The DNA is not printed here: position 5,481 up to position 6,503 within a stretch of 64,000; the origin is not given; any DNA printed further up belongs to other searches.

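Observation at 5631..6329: Orphan radical SAM enzyme inside the btuF-cbiB-cobD-cbiP transcription unit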

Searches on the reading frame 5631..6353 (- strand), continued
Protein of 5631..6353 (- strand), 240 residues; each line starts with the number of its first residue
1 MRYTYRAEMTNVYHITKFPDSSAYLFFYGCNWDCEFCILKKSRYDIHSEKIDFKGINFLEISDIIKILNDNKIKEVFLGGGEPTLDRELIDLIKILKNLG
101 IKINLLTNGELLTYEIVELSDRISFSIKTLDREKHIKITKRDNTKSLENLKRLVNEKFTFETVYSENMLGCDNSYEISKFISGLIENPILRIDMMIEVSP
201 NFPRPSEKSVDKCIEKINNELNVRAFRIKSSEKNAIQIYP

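Call 35: find_related_loci(query=A3, collection=genome_contigs, flank=10000)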
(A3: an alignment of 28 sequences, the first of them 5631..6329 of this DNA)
Query A3 (232 aa) in genome_contigs; peptide patterns used: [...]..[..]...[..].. (x = any residue, [..] = any of these).
599 stretches matched a pattern (row limit reached: there are more); 82 encode a relative of the query (tblastn E <= 1e-3); the best 80 are kept; 80 distinct loci.
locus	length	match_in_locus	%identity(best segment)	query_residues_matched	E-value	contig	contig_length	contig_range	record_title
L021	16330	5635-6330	70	1-232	1e-107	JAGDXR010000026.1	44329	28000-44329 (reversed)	MAG: Thermoplasmata archaeon isolate KMA_Bin14 NODE_236_length_44329_cov_8.383611, whole genome shotgun sequence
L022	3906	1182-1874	56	1-232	3e-81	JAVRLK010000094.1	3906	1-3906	MAG: Thermoplasmatota archaeon isolate TVZ.SD19.226 Thermoplasmatota_6_MX7.59_3779_3950_5.601622, whole genome shotgun s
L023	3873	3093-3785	56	1-232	2e-80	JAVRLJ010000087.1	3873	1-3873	MAG: Thermoplasmatota archaeon isolate TVZ.SD19.225 Thermoplasmatota_2_MX8.32_1686_3874_37.217507, whole genome shotgun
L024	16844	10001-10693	55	1-232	4e-80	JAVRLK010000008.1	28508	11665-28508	MAG: Thermoplasmatota archaeon isolate TVZ.SD19.226 Thermoplasmatota_6_MX7.59_219_28509_86.966634, whole genome shotgun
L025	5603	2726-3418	56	1-232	1e-79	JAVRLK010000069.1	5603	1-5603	MAG: Thermoplasmatota archaeon isolate TVZ.SD19.226 Thermoplasmatota_6_MX7.59_2356_5604_7.642505, whole genome shotgun s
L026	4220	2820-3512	56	1-232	1e-79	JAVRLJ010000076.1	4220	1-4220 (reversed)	MAG: Thermoplasmatota archaeon isolate TVZ.SD19.225 Thermoplasmatota_2_MX8.32_1469_4221_71.940889, whole genome shotgun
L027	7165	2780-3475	55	1-232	1e-75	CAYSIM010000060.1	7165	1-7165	MAG TPA_asm: uncultured Thermoplasmatales archaeon isolate SRP041649_co1_47 genome assembly, contig: NODE_2128_length_71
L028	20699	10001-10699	54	1-232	8e-75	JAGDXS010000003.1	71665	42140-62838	MAG: Thermoplasmata archaeon isolate KMA_Bin13 NODE_80_length_71665_cov_40.681371, whole genome shotgun sequence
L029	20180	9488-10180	53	2-232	8e-74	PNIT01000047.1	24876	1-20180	MAG: Aciduliprofundum sp. isolate ARK-15 NODE_198_length_24876_cov_105.361, whole genome shotgun sequence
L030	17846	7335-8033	53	1-232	6e-74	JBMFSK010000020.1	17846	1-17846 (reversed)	MAG: Thermoplasmata archaeon isolate KM4345-23 NODE_948_length_17846_cov_15.223709, whole genome shotgun sequence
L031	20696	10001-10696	58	1-232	7e-73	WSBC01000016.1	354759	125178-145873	MAG: Methanobacteriota archaeon isolate MV2.Eury.2014 NODE_1, whole genome shotgun sequence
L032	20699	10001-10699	53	1-232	1e-72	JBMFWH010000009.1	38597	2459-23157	MAG: Thermoplasmata archaeon isolate KM4364-13 NODE_9_length_38597_cov_19.310228, whole genome shotgun sequence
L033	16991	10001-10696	57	1-232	2e-70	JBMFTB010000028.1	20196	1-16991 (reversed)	MAG: Thermoplasmata archaeon isolate KM4347-02 NODE_28_length_20196_cov_228.312640, whole genome shotgun sequence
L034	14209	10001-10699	55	1-232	6e-74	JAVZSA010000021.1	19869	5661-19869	MAG: Thermoplasmata archaeon isolate DRTY-7_201912_bins_6 DRTY-7_201912_bins_6_scaffold_21, whole genome shotgun sequenc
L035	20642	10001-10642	35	3-213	4e-34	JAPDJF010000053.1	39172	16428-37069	MAG: Hadesarchaea archaeon isolate S4B3_HD70 c_000000000356, whole genome shotgun sequence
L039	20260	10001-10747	33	1-232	2e-29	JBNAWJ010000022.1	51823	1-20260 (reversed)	MAG: Nitrososphaerales archaeon isolate Kamch4342-D-MF-061 bin18.fa-22, whole genome shotgun sequence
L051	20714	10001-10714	30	1-213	2e-25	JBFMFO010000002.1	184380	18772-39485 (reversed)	MAG: Thermodesulfobacteriota bacterium isolate MAG273 MAG273_2, whole genome shotgun sequence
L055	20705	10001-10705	29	1-224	2e-23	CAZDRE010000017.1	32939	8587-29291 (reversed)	MAG TPA_asm: uncultured Candidatus Bathyarchaeia archaeon isolate SRP338002_co1_87 genome assembly, contig: NODE_1222_le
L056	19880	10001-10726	32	3-232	1e-22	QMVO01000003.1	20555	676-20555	MAG: Methanosarcinales archaeon isolate B64_G16 B64_Guay16_scaffold_01174, whole genome shotgun sequence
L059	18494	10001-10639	35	2-206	6e-26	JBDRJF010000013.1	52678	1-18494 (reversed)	MAG: Candidatus Omnitrophota bacterium isolate MEGAHIT-group-1.630 k141_6440257, whole genome shotgun sequence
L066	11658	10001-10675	30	2-218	3e-20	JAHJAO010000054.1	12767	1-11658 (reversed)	MAG: Candidatus Omnitrophota bacterium isolate Modern_marine.mb.214 Modern_marine.mb.214_k141_934925, whole genome shotg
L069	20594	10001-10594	31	3-206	8e-20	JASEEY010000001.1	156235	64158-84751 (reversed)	MAG: Methanocellales archaeon isolate Yes46-10 NODE_1_length_156254_cov_9.026639, whole genome shotgun sequence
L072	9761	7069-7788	31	2-223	6e-19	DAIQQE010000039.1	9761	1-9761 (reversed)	MAG TPA_asm: Candidatus Nezhaarchaeales archaeon isolate CTOTU25735 NODE_424_length_9761_cov_10.156398, whole genome sho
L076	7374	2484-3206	30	1-223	1e-17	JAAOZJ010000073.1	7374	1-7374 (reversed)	MAG: Candidatus Methanomethylicota archaeon isolate SJ3.Bin21 k141_140423, whole genome shotgun sequence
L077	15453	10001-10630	32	3-205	1e-17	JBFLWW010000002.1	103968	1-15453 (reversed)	MAG: Nitrospirota bacterium isolate MAG042 MAG042_2, whole genome shotgun sequence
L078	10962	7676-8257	34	3-190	4e-22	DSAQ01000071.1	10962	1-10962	MAG TPA_asm: Proteobacteria bacterium isolate SpSt-1152 Ga0129302_1003392, whole genome shotgun sequence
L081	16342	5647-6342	30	3-221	1e-13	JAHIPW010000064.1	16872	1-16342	MAG: bacterium isolate KR13_S3.mb.88 KR13_S3.mb.88_k141_228704, whole genome shotgun sequence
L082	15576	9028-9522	32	21-179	2e-13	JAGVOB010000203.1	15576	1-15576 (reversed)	MAG: Candidatus Omnitrophota bacterium isolate DeMMO3_15 c_000000063355, whole genome shotgun sequence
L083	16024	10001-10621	30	3-204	3e-13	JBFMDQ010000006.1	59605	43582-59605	MAG: Nitrospirota bacterium isolate MAG223 MAG223_6, whole genome shotgun sequence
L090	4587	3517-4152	27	1-204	1e-11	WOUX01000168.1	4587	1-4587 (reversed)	MAG: bacterium isolate X2_MetaBAT.32 scaffold_4297, whole genome shotgun sequence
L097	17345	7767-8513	31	1-232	3e-24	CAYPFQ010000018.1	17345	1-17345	MAG TPA_asm: uncultured Candidatus Bathyarchaeia archaeon isolate binchicken_co124_364 genome assembly, contig: NODE_168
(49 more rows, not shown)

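Call 46: search_protein_families(library=pfam, proteins=[L051:5164-7098:+, L082:1959-3029:+, L077:13369-13899:+, L097:11153-11776:+, L090:2826-3491:+, L083:13918-14466:+, L055:5108-6355:+, L013:6392-7291:-, L078:8406-9083:+, L013:14133-15110:+], max_evalue=0.01)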
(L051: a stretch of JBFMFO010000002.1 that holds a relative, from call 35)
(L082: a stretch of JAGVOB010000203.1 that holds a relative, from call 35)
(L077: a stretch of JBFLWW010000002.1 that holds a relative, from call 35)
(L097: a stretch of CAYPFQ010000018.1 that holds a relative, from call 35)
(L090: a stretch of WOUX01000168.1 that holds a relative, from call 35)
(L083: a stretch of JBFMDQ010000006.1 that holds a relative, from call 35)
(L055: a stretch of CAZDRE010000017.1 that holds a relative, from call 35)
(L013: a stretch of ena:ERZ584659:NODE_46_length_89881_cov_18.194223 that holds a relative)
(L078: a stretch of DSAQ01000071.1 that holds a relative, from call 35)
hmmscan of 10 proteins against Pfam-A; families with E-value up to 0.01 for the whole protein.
L051:5164-7098:+ (644 aa): 2 families
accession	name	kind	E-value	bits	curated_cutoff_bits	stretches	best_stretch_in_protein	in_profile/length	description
PF00593.30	TonB_dep_Rec_b-barrel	-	7.5e-54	184.7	27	1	263-618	38-436/436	TonB dependent receptor-like, beta-barrel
PF07715.20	Plug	-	7.1e-30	104.1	23.9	1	70-178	2-107/107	TonB-dependent Receptor Plug Domain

L082:1959-3029:+ (356 aa): 1 family
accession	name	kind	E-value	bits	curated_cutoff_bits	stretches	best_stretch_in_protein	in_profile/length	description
PF02277.22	DBI_PRT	-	4e-137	457.3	22.6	1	11-347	1-329/329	Phosphoribosyltransferase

L077:13369-13899:+ (176 aa): 1 family
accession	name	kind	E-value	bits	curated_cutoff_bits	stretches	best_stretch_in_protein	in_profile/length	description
PF02572.21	CobA_CobO_BtuR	-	1.2e-57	195.3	25.7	1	4-176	2-172/172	ATP:corrinoid adenosyltransferase BtuR/CobO/CobP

L097:11153-11776:+ (207 aa): 4 families
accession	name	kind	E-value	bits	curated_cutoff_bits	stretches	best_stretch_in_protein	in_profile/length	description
PF14544.11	DUF4443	-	1.3e-29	102.5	27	1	105-202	1-99/100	Domain of unknown function (DUF4443)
PF22167.2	PH0730-like_N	-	3.9e-08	33.7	30.2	1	39-81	16-58/60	PH0730-like, N-terminal domain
PF21715.3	CggR_N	-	7.8e-08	32.4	30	1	37-89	16-68/71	CggR N-terminal DNA binding domain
PF14947.12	HTH_45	-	0.0064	16.9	25.5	0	32-89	13-70/77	Winged helix-turn-helix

L090:2826-3491:+ (221 aa): 1 family
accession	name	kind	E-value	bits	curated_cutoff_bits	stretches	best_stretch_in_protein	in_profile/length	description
PF00590.25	TP_methylase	-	2.3e-34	119.6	27.8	1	11-205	2-210/212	Tetrapyrrole (Corrin/Porphyrin) Methylases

L083:13918-14466:+ (182 aa): 1 family
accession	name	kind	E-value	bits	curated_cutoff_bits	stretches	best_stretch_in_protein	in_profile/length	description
PF02283.22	CobU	-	4.2e-53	179.8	27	1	5-180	1-167/168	Cobinamide kinase / cobinamide phosphate guanyltransferase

L055:5108-6355:+ (415 aa): 3 families
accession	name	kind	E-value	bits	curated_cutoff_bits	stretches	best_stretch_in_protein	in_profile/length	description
PF01676.23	Metalloenzyme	-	1.6e-52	178.9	24.3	1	6-405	2-251/252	Metalloenzyme superfamily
PF10143.14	PhosphMutase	-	3.1e-50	170.8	21.5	1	41-213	1-170/170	2,3-bisphosphoglycerate-independent phosphoglycerate mutase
PF01663.27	Phosphodiest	-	1.4e-05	25.3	23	1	284-351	149-220/342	Type I phosphodiesterase / nucleotide pyrophosphatase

L013:6392-7291:- (299 aa): 2 families
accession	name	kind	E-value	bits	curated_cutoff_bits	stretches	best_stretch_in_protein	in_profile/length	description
PF04055.27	Radical_SAM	-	1.1e-22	81.4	29.5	1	39-197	6-166/166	Radical SAM superfamily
PF13353.11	Fer4_12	-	2.3e-09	38.1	22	1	37-127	12-100/137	4Fe-4S single cluster domain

L078:8406-9083:+ (225 aa): 1 family
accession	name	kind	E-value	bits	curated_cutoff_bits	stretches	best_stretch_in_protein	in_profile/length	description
PF01902.24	Diphthami_syn_2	-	9.2e-48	163.1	23.2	1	7-220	2-217/219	Diphthamide synthase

L013:14133-15110:+ (325 aa): 1 family
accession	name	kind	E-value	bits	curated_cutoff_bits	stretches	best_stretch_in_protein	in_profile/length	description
PF00733.27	Asn_synthase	-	1.7e-23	84.3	21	2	26-145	21-139/354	Asparagine synthase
